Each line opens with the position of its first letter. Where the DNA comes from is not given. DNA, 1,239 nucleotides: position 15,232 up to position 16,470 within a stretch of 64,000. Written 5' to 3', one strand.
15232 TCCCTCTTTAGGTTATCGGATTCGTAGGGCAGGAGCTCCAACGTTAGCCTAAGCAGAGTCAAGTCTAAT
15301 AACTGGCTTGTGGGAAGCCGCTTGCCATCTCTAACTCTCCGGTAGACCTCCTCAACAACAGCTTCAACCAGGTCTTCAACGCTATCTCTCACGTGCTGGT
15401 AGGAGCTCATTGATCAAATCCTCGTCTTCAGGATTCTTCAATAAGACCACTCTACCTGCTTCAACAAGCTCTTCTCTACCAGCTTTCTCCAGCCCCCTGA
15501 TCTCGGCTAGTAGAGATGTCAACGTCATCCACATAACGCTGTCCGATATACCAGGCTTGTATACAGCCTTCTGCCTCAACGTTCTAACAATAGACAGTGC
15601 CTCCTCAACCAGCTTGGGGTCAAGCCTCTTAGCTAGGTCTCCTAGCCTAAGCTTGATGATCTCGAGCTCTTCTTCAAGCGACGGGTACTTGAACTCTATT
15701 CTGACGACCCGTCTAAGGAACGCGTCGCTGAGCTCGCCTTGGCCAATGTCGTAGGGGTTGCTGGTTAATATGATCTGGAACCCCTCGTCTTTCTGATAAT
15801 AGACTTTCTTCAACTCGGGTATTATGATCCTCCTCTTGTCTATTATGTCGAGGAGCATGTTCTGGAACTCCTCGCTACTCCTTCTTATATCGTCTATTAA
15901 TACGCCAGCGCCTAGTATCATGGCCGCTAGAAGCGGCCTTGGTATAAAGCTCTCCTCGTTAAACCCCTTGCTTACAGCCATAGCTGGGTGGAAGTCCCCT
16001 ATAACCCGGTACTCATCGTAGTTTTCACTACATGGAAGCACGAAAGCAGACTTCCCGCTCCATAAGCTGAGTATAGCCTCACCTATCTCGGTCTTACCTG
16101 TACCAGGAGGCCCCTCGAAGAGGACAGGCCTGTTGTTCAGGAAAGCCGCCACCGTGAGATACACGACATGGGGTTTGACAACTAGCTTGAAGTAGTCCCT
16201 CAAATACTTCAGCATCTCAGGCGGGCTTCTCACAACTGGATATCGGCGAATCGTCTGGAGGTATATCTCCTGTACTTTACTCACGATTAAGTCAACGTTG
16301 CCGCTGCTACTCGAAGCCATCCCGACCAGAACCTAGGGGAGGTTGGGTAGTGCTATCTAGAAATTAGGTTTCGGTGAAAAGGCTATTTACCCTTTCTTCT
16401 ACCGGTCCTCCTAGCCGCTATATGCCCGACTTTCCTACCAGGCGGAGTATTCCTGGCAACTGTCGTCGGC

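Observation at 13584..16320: MoxR-like AAA+ ATPase plus VWA/MIDAS protein inserted inside the ribosomal protein operon between L2 and S19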

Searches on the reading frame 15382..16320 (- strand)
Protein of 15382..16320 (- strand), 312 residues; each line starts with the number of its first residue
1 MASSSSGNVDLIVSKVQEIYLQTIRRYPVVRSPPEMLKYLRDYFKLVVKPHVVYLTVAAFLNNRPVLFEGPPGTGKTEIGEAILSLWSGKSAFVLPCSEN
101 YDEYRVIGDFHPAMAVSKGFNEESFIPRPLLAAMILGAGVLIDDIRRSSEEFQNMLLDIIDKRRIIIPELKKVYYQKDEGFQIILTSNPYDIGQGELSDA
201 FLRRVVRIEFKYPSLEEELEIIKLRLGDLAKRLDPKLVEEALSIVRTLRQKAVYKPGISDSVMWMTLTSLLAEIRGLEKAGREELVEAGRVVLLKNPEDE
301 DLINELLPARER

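Call 3: search_protein_families(library=pfam, proteins=[window:15382-16320:-], max_evalue=0.01)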
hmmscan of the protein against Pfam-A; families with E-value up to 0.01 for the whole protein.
window:15382-16320:- (312 aa): 4 families
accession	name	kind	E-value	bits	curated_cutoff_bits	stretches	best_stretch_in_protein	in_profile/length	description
PF07728.20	AAA_5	-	1.4e-20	74.1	22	1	65-204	1-138/139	AAA domain (dynein-related subfamily)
PF07726.17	AAA_3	-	0.00012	22.4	27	1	66-203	2-127/131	ATPase family associated with various cellular activities (AAA)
PF00004.35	AAA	-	0.0013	19.6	21.2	0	66-99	1-33/131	ATPase family associated with various cellular activities (AAA)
PF18934.5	DUF5682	-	0.0097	14.7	26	0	242-296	270-323/727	Family of unknown function (DUF5682)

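Call 4: search_protein_families(library=ncbifam, proteins=[window:15382-16320:-], max_evalue=0.1)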
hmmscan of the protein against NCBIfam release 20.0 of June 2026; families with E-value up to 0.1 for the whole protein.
window:15382-16320:- (312 aa): 7 families
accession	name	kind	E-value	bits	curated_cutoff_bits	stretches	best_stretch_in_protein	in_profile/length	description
NF047784.1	MadB_ATPase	equivalog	7.2e-24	84.5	475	2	120-304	120-294/298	MadB family AAA-type ATPase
TIGR02640.1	gas_vesic_GvpN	equivalog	2e-13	50.4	266.8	1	60-266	17-234/262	gas vesicle protein GvpN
TIGR01448.2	helicase_RecD2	equivalog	0.00049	18.4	500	1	57-90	325-358/713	SF1B family DNA helicase RecD2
TIGR03922.1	T7SS_EccA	equivalog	0.011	14.3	466.65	1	64-89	313-338/557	type VII secretion AAA-ATPase EccA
TIGR00678.1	holB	equivalog_domain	0.031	13.9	180.6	1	66-155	17-91/188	DNA polymerase III subunit delta'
TIGR02639.1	ClpA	equivalog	0.062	11.5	993.15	0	66-188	490-605/734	ATP-dependent Clp protease ATP-binding subunit ClpA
TIGR01242.2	TIGR01242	subfamily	0.098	11.6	500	0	64-84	149-169/362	proteasome-activating nucleotidase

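Call 5: search_protein_families(library=padloc, proteins=[window:15382-16320:-], max_evalue=0.1)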
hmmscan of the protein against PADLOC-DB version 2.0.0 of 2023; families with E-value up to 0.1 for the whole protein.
window:15382-16320:- (312 aa): 10 families
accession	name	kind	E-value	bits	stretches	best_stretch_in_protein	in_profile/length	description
PDLC04140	mad8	-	0.00032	18.3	1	62-271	26-182/314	mads_8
PDLC01993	RtcR--CARF_AAA_HTH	-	0.00074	16.1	1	59-225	200-367/523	-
PDLC02507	BrxL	-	0.0051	13.7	1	159-273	26-137/482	BrxL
PDLC04232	IetA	-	0.011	13.2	1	65-83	118-136/330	-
PDLC03921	MkoA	-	0.011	11.3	1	58-79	1036-1058/1607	-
PDLC03859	LmuB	-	0.017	12.3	0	60-84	21-45/611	-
PDLC01994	RtcR_PspF1--CARF_AAA_HTH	-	0.027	11.5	0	61-100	180-218/468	-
PDLC02196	IetA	-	0.028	11.8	0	63-83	122-142/374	-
PDLC03838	DolB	-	0.041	11.1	0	66-89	169-192/375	-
PDLC03920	MkoA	-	0.048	9.9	1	67-79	635-647/1112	-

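Call 15: find_homologous_proteins(query=window:15382-16320:-)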
Query window:15382-16320:- (312 aa): 366 proteins with E <= 0.001 among 3962 candidates; the best 120 are listed.
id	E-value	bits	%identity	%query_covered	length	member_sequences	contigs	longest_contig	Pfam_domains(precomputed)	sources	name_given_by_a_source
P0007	1.4e-198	676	100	100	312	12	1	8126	PF07728.21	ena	-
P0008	4.5e-172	589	85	100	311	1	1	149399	PF07728.21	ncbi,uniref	ncbi:AAA family ATPase [Thermogladius sp.]|uniref:AAA family ATPase n=1 Tax=Thermogladius sp. TaxID=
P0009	3.8e-171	586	84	100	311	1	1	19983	PF07728.21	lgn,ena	-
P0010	4.6e-171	586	83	100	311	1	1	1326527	PF07728.21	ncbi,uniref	ncbi:MoxR family ATPase [Thermogladius sp. KZ2Tp1]|uniref:AAA family ATPase n=1 Tax=Thermogladius sp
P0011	5.0e-171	586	83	100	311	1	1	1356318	PF07728.21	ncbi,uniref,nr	ncbi:ATPase associated with various cellular activities, AAA_5 [Thermogladius calderae 1633]|uniref:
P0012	5.2e-171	585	83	100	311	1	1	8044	PF07728.21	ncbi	-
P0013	5.3e-171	585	84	100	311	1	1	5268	PF07728.21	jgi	-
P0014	5.6e-171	585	84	100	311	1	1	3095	PF07728.21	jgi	jgi:MoxR-like ATPase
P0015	7.3e-171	585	83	100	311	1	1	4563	PF07728.21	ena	-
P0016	1.2e-170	584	83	100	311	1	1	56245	PF07728.21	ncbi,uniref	ncbi:AAA family ATPase [Thermogladius sp.]|uniref:AAA family ATPase n=1 Tax=Thermogladius sp. TaxID=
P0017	2.1e-170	583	84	100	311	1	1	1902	PF07728.21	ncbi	ncbi:MAG: AAA family ATPase [Thermogladius sp.]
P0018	5.7e-166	569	82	100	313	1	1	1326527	PF07728.21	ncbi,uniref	ncbi:AAA family ATPase [Thermogladius sp. 4427co]|uniref:AAA family ATPase n=1 Tax=Thermogladius sp.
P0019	1.7e-139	482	74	96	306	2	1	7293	PF07728.21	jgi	jgi:MoxR-like ATPase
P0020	1.8e-139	482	73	97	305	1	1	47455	PF07728.21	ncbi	-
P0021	5.5e-139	480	71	96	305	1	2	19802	PF07728.21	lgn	-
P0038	1.4e-136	472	72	96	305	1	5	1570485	PF07728.21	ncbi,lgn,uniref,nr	ncbi:ATPase associated with various cellular activities, AAA_5 [Staphylothermus marinus F1]|uniref:A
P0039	1.7e-136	472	69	98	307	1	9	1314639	PF07728.21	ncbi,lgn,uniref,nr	ncbi:AAA family ATPase [Desulfurococcus mucosus]|uniref:ATPase associated with various cellular acti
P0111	2.0e-117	410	61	98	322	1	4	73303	PF07728.21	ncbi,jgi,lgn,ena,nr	ncbi:MAG TPA: MoxR family ATPase [Pyrodictium sp.]|nr:MoxR family ATPase [Pyrodictium sp.]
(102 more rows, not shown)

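Call 16: find_encoding_contigs(protein=P0038, flank=6000, max_places=1)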
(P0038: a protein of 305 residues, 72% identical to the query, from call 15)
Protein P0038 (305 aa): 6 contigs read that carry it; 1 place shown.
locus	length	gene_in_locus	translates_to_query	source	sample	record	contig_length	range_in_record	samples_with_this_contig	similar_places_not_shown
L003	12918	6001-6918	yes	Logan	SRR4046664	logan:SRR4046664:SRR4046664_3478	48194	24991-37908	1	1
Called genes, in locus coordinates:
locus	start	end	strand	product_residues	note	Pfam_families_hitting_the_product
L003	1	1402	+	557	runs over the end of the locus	PF01580:FtsK_SpoIIIE (faint), PF01935:DUF87, PF05872:HerA_C (faint), PF10412:TrwB_AAD_bind (faint), PF12846:AAA_10 (faint)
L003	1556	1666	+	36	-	-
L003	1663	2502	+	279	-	PF02598:Methyltrn_RNA_3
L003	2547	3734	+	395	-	PF00297:Ribosomal_L3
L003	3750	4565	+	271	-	PF00573:Ribosomal_L4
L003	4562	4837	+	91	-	PF00276:Ribosomal_L23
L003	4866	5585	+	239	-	PF03947:Ribosomal_L2_C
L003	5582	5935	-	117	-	-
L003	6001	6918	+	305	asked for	PF07728:AAA_5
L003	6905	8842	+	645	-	PF05762:VWA_CoxE (weak)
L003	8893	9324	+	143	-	PF00203:Ribosomal_S19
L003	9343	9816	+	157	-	PF00237:Ribosomal_L22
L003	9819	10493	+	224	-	PF07650:KH_2, PF00189:Ribosomal_S3_C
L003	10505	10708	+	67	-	PF00831:Ribosomal_L29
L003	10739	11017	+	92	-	PF01868:RNase_P-MRP_p29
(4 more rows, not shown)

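Call 17: find_encoding_contigs(protein=P0039, flank=6000, max_places=1)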
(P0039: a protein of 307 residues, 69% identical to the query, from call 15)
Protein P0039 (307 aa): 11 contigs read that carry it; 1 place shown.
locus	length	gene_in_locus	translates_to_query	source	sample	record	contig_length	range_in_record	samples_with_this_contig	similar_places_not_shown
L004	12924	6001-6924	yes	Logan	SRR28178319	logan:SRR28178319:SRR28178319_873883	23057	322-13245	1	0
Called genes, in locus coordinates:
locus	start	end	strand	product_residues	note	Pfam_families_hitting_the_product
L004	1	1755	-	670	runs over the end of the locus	PF01507:PAPS_reduct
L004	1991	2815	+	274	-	PF02598:Methyltrn_RNA_3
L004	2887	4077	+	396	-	PF00297:Ribosomal_L3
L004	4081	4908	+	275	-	PF00573:Ribosomal_L4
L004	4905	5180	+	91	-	PF00276:Ribosomal_L23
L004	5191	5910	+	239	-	PF00181:Ribosomal_L2_N (faint), PF03947:Ribosomal_L2_C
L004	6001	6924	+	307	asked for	PF07728:AAA_5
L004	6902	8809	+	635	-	PF05762:VWA_CoxE, PF13519:VWA_2 (faint)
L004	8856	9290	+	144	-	PF00203:Ribosomal_S19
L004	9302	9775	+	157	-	PF00237:Ribosomal_L22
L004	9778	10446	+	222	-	PF07650:KH_2, PF00189:Ribosomal_S3_C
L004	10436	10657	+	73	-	PF00831:Ribosomal_L29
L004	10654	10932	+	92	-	PF01868:RNase_P-MRP_p29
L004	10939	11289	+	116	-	PF00366:Ribosomal_S17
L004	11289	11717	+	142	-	PF00238:Ribosomal_L14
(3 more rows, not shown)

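Call 18: find_encoding_contigs(protein=P0111, flank=6000, max_places=1)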
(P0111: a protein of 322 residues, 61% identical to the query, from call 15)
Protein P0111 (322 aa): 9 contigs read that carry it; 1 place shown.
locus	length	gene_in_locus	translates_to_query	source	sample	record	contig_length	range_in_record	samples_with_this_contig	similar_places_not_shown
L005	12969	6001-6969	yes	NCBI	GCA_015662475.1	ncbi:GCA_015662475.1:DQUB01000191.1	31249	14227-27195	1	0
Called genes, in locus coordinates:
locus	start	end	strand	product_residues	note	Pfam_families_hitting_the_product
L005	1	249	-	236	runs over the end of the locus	PF07650:KH_2, PF00189:Ribosomal_S3_C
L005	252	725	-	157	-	PF00237:Ribosomal_L22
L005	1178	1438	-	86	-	PF00276:Ribosomal_L23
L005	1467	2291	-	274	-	PF00573:Ribosomal_L4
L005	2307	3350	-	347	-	PF00297:Ribosomal_L3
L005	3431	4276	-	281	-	PF02598:Methyltrn_RNA_3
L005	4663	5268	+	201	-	PF03692:CxxCxxCC (weak)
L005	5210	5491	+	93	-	-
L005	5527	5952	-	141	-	PF18923:DUF5673 (weak)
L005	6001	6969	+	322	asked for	PF07728:AAA_5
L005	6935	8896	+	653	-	PF05762:VWA_CoxE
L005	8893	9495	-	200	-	PF13649:Methyltransf_25, PF08241:Methyltransf_11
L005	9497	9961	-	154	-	PF00203:Ribosomal_S19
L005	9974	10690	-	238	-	PF00181:Ribosomal_L2_N (faint), PF03947:Ribosomal_L2_C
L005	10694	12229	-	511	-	PF13401:AAA_22 (faint), PF05872:HerA_C (faint), PF01935:DUF87 (weak), PF25199:nSTAND_NTPase5 (faint), PF12846:AAA_10 (weak)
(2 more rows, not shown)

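Call 21: find_related_loci(query=A2, collection=genome_contigs, flank=6000)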
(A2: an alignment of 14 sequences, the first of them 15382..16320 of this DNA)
Query A2 (312 aa) in genome_contigs; peptide patterns used: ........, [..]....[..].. (x = any residue, [..] = any of these).
189 stretches matched a pattern; 93 encode a relative of the query (tblastn E <= 1e-3); the best 80 are kept; 80 distinct loci.
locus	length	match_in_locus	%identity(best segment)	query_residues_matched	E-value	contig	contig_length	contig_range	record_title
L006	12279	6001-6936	96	1-312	0e+0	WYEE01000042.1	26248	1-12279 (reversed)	MAG: Thermogladius sp. isolate EvPrim.Bin3 NODE_164_length_26248_cov_28.9571, whole genome shotgun sequence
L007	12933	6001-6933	83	1-311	1e-177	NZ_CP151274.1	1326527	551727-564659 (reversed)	Thermogladius sp. KZ2Tp1 chromosome, complete genome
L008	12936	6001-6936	82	1-312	2e-164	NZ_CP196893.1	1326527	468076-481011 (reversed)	Thermogladius sp. 4427co chromosome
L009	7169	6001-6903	74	7-307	2e-144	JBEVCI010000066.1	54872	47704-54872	MAG: Thermoprotei archaeon isolate 2_1_SS_W3_F1_Bin002_Water NODE_89_length_54917_cov_13.300007, whole genome shotgun se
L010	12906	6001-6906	72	10-311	1e-143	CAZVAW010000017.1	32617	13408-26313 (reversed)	MAG TPA_asm: uncultured Desulfurococcaceae archaeon isolate SRP141559_co1_79 genome assembly, contig: NODE_510_length_32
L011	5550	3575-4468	71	10-307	6e-143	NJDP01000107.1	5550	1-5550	MAG: Desulfurococcales archaeon ex4484_58 ex4484_58_scaffold_17615_length_5550__count_843, whole genome shotgun sequence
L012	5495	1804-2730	67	2-307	3e-140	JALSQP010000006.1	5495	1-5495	MAG: Desulfurococcales archaeon isolate 356-284_metabat2_scaf2bin.148 356-284_scaffold_11447_c1, whole genome shotgun se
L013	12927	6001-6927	66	2-307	4e-139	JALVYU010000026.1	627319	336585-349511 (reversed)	MAG: Desulfurococcales archaeon isolate T10_maxbin2_scaf2bin.134 T10_NODE_1_length_627319_cov_36.207110, whole genome sh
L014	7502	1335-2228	69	10-307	9e-139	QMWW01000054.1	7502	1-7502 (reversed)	MAG: Thermoprotei archaeon isolate B50_G16 B50_Guay16_scaffold_08986, whole genome shotgun sequence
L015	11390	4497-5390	68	10-307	8e-139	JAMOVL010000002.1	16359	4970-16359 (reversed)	MAG: Desulfurococcales archaeon isolate PIR-30_metabat2_scaf2bin.025 PIR-30_scaffold_1176_c1, whole genome shotgun seque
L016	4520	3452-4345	67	10-307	2e-140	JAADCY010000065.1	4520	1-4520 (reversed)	MAG: Thermoproteota archaeon isolate L_MaxBin.049 contig-127_26541, whole genome shotgun sequence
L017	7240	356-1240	71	10-305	6e-138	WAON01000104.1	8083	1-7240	MAG: Desulfurococcales archaeon isolate S143_80 k151_298910, whole genome shotgun sequence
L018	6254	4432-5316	70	10-305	5e-138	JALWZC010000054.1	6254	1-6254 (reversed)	MAG: Desulfurococcales archaeon isolate T2_metabat1_scaf2bin.072 T2_NODE_22706_length_6254_cov_1.629835, whole genome sh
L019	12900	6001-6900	71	8-307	6e-136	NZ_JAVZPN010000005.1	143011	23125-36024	MAG: Desulfurococcus sp. isolate DRTY-7_201601_bins_7 DRTY-7_201601_bins_7_scaffold_5, whole genome shotgun sequence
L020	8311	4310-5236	67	2-307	2e-135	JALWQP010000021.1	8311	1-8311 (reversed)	MAG: Desulfurococcales archaeon isolate M2_metabat1_scaf2bin.071 M2_NODE_13364_length_8311_cov_2.532136, whole genome sh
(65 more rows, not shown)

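Call 35: search_solved_structures(query=A2, max_evalue=0.001)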
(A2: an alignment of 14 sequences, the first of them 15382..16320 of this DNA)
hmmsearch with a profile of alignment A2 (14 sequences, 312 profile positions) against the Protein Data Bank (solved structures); distinct sequences matched with E-value up to 0.001: 16.
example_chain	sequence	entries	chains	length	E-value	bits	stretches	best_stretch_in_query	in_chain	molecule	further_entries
6or5_A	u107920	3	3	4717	1.3e-18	70.1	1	63-238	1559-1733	Midasin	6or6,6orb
6i27_A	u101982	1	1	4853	1.8e-16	63.1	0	57-253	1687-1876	Midasin,Midasin,Midasin,Midasin,Midasin,Midasin,Midasin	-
6i26_A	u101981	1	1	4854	1.8e-16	63.1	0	57-253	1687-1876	Midasin,Midasin,Midasin,Midasin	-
6hyp_A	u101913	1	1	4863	1.8e-16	63.1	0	57-253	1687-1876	Midasin,Midasin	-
5jcs_s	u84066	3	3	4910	1.9e-16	63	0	57-253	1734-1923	Midasin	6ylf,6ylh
9qhd_A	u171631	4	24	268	1.8e-06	30.3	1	57-231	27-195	Nitric oxide reductase NorQ protein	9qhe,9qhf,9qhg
5c3c_A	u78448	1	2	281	8.8e-06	28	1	58-230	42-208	CbbQ/NirQ/NorQ domain protein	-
9qh4_A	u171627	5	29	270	3.1e-05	26.2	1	58-223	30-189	Protein NorQ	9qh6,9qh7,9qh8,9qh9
6k0r_A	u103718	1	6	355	0.0002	23.5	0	52-94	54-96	RuvB-like 1,RuvB-like 1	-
2xsz_A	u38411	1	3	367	0.00022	23.4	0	52-94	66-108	RUVB-LIKE 1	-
2c9o_A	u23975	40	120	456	0.00042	22.5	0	52-94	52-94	RUVB-LIKE 1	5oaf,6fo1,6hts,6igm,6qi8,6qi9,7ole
9ema_A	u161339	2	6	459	0.00043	22.4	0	52-94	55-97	RuvB-like 1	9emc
9ge5_A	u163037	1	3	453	0.00045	22.3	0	52-94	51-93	RuvB-like 1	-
7aho_A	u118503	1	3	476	0.00047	22.3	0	52-94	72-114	RuvB-like 1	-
9hpo_A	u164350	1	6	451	0.00048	22.3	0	52-94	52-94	RuvB-like 1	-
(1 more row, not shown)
